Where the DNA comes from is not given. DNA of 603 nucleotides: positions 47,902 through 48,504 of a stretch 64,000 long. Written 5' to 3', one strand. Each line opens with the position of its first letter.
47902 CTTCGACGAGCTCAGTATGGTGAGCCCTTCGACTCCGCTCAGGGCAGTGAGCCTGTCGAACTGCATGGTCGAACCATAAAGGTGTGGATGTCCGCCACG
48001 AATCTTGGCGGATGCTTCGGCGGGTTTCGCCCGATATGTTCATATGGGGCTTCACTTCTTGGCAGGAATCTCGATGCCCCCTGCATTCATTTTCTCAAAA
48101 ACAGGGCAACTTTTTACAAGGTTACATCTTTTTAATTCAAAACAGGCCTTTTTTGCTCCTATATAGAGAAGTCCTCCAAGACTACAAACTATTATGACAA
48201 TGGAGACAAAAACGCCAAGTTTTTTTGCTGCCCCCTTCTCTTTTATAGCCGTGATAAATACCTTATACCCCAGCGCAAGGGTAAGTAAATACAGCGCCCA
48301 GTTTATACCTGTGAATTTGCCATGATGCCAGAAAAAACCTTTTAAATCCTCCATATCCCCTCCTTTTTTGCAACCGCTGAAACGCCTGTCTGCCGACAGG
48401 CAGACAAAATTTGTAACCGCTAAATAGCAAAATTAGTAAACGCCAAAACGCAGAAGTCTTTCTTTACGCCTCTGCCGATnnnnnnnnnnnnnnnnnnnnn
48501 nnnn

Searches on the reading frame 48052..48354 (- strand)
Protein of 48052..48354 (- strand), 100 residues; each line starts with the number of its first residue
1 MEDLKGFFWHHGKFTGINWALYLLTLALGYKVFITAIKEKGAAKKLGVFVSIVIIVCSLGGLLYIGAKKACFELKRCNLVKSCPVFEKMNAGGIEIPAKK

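Call 16: search_protein_families(library=pfam, proteins=[window:48052-48354:-])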
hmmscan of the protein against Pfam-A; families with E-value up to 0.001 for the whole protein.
window:48052-48354:- (100 aa): 0 families

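Call 80: find_encoding_contigs(protein=window:48052-48354:-, flank=3000, max_places=10)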
Protein window:48052-48354:- (100 aa): no gene with exactly this product is on record in the collection.
